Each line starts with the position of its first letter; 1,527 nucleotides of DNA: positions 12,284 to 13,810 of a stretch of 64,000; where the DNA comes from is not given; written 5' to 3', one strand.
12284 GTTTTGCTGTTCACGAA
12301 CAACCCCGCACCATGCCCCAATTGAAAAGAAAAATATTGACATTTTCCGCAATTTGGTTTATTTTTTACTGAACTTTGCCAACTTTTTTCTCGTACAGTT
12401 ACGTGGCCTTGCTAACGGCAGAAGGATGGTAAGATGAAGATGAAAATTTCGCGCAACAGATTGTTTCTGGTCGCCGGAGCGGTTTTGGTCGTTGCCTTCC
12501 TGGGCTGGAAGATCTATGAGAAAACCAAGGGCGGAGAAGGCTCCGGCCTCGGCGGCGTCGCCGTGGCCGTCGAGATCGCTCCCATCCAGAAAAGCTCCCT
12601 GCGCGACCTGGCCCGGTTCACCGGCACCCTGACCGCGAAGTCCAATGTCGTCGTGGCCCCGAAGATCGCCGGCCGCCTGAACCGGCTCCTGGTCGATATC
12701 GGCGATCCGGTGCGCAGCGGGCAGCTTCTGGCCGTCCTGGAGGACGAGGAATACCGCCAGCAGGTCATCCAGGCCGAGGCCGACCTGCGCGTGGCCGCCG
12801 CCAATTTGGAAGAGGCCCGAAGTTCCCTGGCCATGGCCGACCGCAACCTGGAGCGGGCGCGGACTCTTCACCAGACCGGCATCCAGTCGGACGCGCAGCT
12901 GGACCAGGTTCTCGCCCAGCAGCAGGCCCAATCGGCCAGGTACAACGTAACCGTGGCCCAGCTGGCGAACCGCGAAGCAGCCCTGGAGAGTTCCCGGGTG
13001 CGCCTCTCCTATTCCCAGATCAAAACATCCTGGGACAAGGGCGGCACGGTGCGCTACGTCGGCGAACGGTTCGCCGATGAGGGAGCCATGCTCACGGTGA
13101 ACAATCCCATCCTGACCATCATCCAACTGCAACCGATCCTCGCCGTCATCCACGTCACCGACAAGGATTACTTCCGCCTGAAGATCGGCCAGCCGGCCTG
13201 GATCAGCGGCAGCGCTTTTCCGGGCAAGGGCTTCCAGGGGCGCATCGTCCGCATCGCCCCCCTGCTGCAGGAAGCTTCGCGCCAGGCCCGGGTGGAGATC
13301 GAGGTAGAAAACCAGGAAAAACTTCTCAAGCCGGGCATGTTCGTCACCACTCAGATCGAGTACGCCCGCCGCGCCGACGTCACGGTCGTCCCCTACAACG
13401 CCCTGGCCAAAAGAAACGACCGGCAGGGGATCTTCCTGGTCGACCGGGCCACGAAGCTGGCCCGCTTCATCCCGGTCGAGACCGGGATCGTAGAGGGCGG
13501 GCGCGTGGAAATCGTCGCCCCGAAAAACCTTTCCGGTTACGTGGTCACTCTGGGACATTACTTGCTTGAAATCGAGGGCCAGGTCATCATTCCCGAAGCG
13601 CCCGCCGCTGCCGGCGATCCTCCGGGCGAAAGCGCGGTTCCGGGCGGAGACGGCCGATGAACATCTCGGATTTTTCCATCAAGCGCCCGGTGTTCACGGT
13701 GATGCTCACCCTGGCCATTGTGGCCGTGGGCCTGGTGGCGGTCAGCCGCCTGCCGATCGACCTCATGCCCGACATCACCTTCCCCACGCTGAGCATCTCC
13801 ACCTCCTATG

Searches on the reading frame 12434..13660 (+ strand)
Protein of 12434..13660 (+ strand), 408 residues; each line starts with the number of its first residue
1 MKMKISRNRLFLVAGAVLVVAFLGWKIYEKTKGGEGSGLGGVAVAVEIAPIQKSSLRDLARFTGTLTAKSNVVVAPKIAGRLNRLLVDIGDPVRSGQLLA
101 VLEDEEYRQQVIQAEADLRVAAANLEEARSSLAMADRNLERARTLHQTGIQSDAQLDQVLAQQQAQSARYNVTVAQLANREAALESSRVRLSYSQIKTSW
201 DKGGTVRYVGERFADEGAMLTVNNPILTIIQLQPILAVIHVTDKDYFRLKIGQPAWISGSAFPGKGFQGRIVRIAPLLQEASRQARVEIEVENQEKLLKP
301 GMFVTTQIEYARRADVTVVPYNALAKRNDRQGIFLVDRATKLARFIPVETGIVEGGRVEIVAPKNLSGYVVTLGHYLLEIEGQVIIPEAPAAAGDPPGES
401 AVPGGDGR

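Call 43: search_protein_families(library=ncbifam, proteins=[window:12434-13660:+], max_evalue=0.00001)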
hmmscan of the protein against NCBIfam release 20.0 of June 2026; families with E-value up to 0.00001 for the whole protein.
window:12434-13660:+ (408 aa): 17 families
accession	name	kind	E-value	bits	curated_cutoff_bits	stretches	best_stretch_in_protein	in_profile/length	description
TIGR01730.1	RND_mfp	subfamily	9.5e-56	189.1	94.9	1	46-362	1-297/322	efflux RND transporter periplasmic adaptor subunit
NF008606.0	PRK11578.1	equivalog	4.5e-30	105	342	1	51-328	41-318/371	macrolide transporter subunit MacA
TIGR00999.1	8a0102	subfamily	5.4e-27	94.6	319.3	1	90-362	1-254/271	CzcB/NccB family metal efflux transporter periplasmic adaptor subunit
NF008589.1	PRK11556.1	equivalog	5.1e-20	71.7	391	1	45-374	58-375/392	MdtA/MuxA family multidrug efflux RND transporter periplasmic adaptor subunit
NF007785.0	PRK10476.1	equivalog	6.4e-15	54.8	376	1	70-138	47-115/347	multidrug transporter subunit MdtN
TIGR02971.1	heterocyst_DevB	subfamily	2.1e-14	53.7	129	1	72-195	13-148/327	ABC exporter membrane fusion protein, DevB family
NF002939.0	PRK03598.1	equivalog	1.9e-13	50.3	393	1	72-128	45-101/332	secretion protein HlyD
NF045680.1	DiMtlExpIhpB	equivalog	1.2e-12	47.4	450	1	211-362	150-298/326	divalent metal ion exporter adaptor subunit IhpB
TIGR00998.1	8a0101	subfamily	2.9e-11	42.9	390.8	0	123-275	115-282/334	EmrA/EmrK family multidrug efflux transporter periplasmic adaptor subunit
NF045904.1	RND-peri-MexE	equivalog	1.5e-09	37.2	714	1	42-201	34-179/390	multidrug efflux RND transporter periplasmic adaptor subunit MexE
NF000272.2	OqxA_adapt_sub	exception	2.1e-09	36.8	835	1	43-178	39-165/391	multidrug efflux RND transporter periplasmic adaptor subunit OqxA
TIGR01843.1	type_I_hlyD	subfamily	2.4e-09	36.7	208.65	1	60-192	31-160/422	HlyD family type I secretion periplasmic adaptor subunit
NF033138.2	RND-peri-MexC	equivalog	4.7e-08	32.6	625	0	287-363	272-348/375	MexC family multidrug efflux RND transporter periplasmic adaptor subunit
NF007303.0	PRK09783.1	subfamily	5.1e-08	31.8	390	1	228-380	244-394/414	copper/silver efflux system membrane fusion protein CusB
NF011604.1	PRK15030.1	equivalog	1.7e-07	30.6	765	1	64-250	58-227/397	multidrug efflux RND transporter periplasmic adaptor subunit AcrA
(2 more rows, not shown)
